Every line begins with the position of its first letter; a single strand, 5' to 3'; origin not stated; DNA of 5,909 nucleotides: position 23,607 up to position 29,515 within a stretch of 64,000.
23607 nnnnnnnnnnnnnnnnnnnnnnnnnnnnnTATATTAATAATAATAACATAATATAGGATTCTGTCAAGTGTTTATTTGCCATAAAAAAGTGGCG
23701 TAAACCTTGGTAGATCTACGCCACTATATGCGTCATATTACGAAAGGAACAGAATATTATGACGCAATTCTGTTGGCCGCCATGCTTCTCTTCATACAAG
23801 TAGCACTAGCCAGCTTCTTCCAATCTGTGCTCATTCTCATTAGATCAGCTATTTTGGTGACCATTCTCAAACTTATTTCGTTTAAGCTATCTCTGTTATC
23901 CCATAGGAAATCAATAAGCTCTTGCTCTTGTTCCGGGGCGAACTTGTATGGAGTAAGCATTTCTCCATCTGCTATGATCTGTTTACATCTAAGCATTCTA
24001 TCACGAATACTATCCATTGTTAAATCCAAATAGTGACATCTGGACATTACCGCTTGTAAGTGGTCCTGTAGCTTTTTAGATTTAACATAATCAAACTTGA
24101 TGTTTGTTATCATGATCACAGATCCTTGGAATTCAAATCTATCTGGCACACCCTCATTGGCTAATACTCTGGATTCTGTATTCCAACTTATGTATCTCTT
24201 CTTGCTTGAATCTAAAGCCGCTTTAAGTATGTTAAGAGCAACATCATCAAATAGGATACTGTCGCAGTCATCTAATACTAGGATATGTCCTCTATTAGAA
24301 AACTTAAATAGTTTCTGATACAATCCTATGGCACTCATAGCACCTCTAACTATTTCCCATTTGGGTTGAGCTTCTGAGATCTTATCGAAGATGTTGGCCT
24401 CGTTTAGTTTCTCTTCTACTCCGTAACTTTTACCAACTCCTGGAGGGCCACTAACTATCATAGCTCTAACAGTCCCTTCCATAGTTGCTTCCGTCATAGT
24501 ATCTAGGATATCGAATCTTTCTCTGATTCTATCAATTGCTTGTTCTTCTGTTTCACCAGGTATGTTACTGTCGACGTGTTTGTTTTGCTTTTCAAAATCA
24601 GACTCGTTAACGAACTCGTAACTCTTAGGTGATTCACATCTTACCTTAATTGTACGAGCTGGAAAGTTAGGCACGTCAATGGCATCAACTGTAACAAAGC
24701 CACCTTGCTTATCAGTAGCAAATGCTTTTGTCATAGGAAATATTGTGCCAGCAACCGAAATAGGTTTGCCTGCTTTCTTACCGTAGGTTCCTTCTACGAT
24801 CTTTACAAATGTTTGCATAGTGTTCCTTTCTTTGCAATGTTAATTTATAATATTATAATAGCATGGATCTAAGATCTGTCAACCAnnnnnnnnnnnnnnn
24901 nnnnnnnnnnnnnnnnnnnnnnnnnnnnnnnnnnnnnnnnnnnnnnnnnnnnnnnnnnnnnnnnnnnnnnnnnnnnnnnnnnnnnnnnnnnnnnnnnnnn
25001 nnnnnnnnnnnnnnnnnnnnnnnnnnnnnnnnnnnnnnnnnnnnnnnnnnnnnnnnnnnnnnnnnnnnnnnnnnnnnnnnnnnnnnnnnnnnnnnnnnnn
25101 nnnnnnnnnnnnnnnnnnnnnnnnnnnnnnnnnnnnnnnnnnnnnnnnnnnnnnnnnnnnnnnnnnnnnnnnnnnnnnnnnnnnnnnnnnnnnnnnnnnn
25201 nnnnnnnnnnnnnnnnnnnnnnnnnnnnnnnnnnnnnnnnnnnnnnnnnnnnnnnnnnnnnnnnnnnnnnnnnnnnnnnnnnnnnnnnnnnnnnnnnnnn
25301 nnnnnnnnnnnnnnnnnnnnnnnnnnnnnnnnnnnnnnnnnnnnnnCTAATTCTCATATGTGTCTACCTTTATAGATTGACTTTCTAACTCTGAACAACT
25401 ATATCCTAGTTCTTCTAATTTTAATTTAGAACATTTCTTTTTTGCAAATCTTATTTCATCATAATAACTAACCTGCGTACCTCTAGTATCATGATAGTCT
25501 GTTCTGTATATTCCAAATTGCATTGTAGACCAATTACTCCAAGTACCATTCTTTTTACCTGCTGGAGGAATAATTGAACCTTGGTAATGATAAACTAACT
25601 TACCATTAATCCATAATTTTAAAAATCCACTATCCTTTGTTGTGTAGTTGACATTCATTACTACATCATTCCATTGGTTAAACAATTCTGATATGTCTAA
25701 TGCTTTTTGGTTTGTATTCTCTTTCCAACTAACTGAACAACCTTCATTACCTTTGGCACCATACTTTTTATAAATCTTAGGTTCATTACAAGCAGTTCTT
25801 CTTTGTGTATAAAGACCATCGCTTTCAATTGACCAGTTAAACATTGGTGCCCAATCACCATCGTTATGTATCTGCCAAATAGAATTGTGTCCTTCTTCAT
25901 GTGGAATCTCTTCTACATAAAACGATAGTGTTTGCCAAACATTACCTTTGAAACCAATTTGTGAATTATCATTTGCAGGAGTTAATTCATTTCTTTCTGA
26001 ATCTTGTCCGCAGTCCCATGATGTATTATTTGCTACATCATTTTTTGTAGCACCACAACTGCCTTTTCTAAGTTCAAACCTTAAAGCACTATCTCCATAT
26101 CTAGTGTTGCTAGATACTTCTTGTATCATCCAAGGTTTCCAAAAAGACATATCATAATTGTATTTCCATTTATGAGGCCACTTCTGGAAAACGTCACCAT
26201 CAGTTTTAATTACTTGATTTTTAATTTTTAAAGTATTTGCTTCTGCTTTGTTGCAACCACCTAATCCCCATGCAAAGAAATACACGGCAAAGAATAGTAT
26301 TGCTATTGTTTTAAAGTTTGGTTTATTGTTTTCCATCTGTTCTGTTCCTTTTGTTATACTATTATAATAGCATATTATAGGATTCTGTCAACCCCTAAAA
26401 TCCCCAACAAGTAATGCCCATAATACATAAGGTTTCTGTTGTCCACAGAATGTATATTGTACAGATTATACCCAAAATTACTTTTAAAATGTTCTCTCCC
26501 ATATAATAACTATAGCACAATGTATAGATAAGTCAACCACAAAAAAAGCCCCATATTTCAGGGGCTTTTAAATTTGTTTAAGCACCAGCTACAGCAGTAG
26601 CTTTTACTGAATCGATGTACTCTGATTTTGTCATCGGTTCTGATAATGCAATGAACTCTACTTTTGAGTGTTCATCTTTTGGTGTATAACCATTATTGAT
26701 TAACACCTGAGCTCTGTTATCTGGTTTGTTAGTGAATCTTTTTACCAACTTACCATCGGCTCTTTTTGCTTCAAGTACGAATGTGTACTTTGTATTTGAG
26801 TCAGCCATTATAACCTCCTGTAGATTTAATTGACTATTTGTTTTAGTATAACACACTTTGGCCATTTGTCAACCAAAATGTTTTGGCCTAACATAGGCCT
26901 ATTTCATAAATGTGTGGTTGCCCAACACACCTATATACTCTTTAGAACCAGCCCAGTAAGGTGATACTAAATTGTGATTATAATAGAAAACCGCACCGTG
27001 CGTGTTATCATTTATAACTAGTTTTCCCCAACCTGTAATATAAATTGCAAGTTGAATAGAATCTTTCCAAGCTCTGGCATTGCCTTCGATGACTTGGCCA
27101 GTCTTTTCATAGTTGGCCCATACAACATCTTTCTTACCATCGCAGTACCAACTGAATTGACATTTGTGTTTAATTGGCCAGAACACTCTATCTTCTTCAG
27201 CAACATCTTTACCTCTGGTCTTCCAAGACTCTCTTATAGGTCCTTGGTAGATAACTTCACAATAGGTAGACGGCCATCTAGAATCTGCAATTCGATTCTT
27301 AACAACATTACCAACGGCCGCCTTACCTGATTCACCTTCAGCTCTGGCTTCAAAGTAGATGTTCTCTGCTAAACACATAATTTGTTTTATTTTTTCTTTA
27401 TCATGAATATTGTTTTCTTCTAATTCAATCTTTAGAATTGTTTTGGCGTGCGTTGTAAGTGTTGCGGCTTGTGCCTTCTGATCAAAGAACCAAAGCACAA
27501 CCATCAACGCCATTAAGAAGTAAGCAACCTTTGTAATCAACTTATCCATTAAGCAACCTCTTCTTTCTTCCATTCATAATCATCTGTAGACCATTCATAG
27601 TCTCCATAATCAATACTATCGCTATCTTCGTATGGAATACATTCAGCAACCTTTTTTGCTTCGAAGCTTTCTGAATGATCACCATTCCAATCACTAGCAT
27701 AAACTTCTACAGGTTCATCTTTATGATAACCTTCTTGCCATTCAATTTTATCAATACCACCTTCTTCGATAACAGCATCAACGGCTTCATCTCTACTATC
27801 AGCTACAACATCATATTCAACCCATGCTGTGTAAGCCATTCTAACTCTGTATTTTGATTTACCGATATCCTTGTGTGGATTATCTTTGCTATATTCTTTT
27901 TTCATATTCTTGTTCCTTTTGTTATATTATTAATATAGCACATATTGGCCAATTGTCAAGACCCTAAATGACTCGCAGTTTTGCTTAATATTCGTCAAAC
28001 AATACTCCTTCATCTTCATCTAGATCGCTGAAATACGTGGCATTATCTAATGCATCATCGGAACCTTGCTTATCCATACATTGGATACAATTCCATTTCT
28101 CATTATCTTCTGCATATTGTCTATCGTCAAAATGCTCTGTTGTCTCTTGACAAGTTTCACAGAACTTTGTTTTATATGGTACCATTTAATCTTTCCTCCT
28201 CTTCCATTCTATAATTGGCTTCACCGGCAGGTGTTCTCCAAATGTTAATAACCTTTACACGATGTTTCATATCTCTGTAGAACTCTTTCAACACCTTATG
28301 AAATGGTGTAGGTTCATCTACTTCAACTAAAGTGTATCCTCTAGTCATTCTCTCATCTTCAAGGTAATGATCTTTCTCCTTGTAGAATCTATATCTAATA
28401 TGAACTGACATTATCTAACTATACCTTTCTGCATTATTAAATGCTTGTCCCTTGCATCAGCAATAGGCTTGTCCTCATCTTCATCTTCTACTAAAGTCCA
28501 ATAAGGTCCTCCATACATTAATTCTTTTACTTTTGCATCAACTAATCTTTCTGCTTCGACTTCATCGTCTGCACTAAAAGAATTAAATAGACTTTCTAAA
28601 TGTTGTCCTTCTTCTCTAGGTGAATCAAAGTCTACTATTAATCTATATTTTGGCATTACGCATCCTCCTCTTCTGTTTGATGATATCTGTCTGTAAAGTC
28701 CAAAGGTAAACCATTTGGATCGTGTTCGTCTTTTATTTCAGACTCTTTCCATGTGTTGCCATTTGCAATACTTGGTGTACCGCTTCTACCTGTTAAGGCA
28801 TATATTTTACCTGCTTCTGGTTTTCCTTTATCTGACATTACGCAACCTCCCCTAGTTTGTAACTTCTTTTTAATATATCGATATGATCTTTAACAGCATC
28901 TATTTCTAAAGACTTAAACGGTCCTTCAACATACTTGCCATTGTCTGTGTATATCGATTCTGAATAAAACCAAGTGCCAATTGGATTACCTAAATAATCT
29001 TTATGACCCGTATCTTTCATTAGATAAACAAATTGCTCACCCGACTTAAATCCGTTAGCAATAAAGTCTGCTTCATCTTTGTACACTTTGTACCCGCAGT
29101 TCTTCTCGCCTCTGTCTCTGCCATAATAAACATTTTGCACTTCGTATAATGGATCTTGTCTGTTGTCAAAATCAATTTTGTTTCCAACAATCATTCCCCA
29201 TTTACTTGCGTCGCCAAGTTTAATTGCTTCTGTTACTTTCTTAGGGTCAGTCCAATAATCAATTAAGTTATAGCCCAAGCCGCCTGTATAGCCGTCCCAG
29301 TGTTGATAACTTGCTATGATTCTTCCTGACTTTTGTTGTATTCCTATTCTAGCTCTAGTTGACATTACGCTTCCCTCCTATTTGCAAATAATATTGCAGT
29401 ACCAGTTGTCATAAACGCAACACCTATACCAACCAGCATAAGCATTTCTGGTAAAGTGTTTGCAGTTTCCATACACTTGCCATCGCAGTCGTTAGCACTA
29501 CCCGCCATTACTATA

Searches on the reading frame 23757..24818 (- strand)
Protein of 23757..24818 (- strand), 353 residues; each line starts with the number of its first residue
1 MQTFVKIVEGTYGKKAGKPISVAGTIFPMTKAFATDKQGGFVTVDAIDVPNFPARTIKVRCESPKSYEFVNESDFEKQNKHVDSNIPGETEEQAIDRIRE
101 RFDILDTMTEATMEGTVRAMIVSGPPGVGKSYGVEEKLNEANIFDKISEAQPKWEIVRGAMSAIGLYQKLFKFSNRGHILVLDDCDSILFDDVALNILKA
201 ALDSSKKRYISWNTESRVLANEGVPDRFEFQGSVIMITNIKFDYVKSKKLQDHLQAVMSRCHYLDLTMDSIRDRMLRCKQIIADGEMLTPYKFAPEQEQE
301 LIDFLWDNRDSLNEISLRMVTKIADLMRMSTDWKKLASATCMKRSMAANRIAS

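Call 14: search_protein_families(library=pfam, proteins=[window:23757-24818:-], max_evalue=0.001)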
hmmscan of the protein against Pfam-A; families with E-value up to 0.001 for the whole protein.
window:23757-24818:- (353 aa): 2 families
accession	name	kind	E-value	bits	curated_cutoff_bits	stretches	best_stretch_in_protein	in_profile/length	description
PF13191.12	AAA_16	-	9e-06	26.7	32.6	0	103-139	10-46/167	AAA ATPase domain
PF00004.35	AAA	-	0.00047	21.1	21.2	1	120-238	1-108/131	ATPase family associated with various cellular activities (AAA)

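Call 15: search_protein_families(library=phrogs, proteins=[window:23757-24818:-], max_evalue=0.001)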
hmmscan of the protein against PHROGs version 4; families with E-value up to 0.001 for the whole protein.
window:23757-24818:- (353 aa): 2 families
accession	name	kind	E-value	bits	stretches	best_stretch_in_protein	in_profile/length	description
phrog_1250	-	unknown function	7.4e-83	279.2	1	56-343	42-327/327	unknown function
phrog_3277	-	DNA, RNA and nucleotide metabolism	0.00057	20.8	0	111-283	4-164/168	DnaC-like helicase loader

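Call 20: search_dna_similar(query=window:23757-24818:-, collection=phages, mode=protein, max_rows=15)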
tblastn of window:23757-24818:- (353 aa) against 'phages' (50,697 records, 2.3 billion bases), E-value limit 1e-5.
Records with a match: 1308; places in all: 1309; records where one place covers at least 80% of the query: 118.
Best place of each record, by identity: <60% 1308.
By first word of the organism name: Escherichia 557; Klebsiella 149; Vibrio 121; Shigella 76; Acinetobacter 68; Aeromonas 48; Enterobacteria 43; Salmonella 39; Enterobacter 36; Yersinia 35; and 28 more.
By host as written in the record: Escherichia coli 230; - 204; Klebsiella pneumoniae 31; Escherichia coli O157:H7 25; Escherichia coli B 24; Shigella sp. 21; Acinetobacter baumannii 19; Aeromonas salmonicida 15; and 346 more.
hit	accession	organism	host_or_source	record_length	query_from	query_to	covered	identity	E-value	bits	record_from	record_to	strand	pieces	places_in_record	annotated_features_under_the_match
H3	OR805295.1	Pseudomonas phage Paride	Pseudomonas aeruginosa PAO1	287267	72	351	79%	47.7%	4e-85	286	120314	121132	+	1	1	hypothetical protein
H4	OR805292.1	Pseudomonas phage Cassandra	Pseudomonas aeruginosa PAO1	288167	72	351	79%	47.7%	4e-85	286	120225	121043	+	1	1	hypothetical protein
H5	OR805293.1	Pseudomonas phage Deifobo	Pseudomonas aeruginosa PAO1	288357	72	351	79%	47.7%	4e-85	286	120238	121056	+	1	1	hypothetical protein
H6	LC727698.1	Pseudomonas phage sp. 30-3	Pseudomonas aeruginosa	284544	72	351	79%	47.7%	5e-85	286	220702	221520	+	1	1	hypothetical protein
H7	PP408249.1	Pseudomonas phage vB_Pa-PAC2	Pseudomonas aeruginosa PAO1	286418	72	351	79%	47.7%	5e-85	286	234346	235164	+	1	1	thioredoxin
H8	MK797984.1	Pseudomonas phage vB_PaeM_PA5oct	-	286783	72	351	79%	47.7%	5e-85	286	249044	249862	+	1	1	thioredoxin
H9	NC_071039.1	Pseudomonas phage vB_PaeM_PA5oct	-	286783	72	351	79%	47.7%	5e-85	286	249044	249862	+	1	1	unknown function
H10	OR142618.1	Pseudomonas phage Callisto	Pseudomonas aeruginosa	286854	72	351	79%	47.7%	5e-85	286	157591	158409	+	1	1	hypothetical protein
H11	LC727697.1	Pseudomonas phage sp. 30-2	Pseudomonas aeruginosa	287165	72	351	79%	47.7%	5e-85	286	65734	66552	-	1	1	hypothetical protein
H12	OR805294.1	Pseudomonas phage Ettore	Pseudomonas aeruginosa PAO1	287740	72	351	79%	47.7%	5e-85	286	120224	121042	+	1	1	hypothetical protein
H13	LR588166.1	Pseudomonas phage vB_PaeM_MIJ3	-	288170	72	351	79%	47.7%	5e-85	286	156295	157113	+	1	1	hypothetical protein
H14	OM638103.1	Cronobacter phage LPCS28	Cronobacter sakazakii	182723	2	343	97%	35.7%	4e-53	194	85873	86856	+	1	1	hypothetical protein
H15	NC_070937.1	Cronobacter phage LPCS28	Cronobacter sakazakii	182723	2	343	97%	35.7%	4e-53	194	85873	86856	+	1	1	unknown function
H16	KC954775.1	Cronobacter phage S13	Cronobacter sakazakii ATCC 29544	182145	2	343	97%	35.4%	6e-53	193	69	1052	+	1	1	hypothetical protein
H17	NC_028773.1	Cronobacter phage S13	Cronobacter sakazakii ATCC 29544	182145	2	343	97%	35.4%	6e-53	193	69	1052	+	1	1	hypothetical protein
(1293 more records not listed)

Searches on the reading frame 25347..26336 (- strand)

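Call 14: search_protein_families(library=pfam, proteins=[window:25347-26336:-], max_evalue=0.001)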
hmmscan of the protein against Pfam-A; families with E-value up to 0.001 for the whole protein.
window:25347-26336:- (329 aa): 1 family
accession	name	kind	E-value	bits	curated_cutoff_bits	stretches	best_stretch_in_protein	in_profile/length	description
PF14099.13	Polysacc_lyase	-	2.9e-21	76.7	29.9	1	63-296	16-210/210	Polysaccharide lyase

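Call 15: search_protein_families(library=phrogs, proteins=[window:25347-26336:-], max_evalue=0.001)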
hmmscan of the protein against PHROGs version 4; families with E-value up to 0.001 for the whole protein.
window:25347-26336:- (329 aa): 0 families

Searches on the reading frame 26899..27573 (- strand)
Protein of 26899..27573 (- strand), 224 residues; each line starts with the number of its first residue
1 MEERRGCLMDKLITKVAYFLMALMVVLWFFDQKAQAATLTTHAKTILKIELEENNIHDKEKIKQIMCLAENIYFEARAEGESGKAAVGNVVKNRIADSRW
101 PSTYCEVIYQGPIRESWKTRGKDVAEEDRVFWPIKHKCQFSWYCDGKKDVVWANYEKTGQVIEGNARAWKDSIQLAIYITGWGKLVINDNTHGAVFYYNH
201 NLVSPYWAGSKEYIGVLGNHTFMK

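Call 9: search_protein_families(library=pfam, proteins=[window:26899-27573:-], max_evalue=0.01)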
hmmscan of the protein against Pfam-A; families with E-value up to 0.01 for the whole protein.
window:26899-27573:- (224 aa): 1 family
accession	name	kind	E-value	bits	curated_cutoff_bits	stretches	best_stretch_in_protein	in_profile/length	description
PF07486.17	Hydrolase_2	-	1.7e-17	64.3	27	1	79-223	2-100/100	Cell Wall Hydrolase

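Call 15: search_protein_families(library=phrogs, proteins=[window:26899-27573:-], max_evalue=0.001)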
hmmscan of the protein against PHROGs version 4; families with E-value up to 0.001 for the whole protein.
window:26899-27573:- (224 aa): 3 families
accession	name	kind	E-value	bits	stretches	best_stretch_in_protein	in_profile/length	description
phrog_938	-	lysis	3.4e-16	58.5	1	37-224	22-171/2185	endolysin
phrog_14642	-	lysis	6.1e-09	36.7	1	38-110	80-148/215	endolysin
phrog_17417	-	unknown function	0.00075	20.3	0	54-111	75-129/192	-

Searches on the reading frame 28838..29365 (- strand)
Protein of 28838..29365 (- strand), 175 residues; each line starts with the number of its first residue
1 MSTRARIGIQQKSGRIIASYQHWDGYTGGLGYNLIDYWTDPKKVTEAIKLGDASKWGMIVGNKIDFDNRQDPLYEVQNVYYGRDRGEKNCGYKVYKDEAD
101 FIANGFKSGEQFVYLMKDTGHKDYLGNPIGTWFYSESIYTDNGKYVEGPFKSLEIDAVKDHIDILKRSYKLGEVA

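Call 9: search_protein_families(library=pfam, proteins=[window:28838-29365:-], max_evalue=0.01)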
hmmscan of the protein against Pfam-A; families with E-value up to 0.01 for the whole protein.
window:28838-29365:- (175 aa): 0 families

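Call 15: search_protein_families(library=phrogs, proteins=[window:28838-29365:-], max_evalue=0.001)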
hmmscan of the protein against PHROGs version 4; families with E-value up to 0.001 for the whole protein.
window:28838-29365:- (175 aa): 2 families
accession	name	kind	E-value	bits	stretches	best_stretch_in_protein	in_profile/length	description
phrog_1987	-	unknown function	1.3e-21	78.3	1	1-119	1-110/128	-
phrog_23089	-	unknown function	1.2e-07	32.6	1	1-97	1-94/239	-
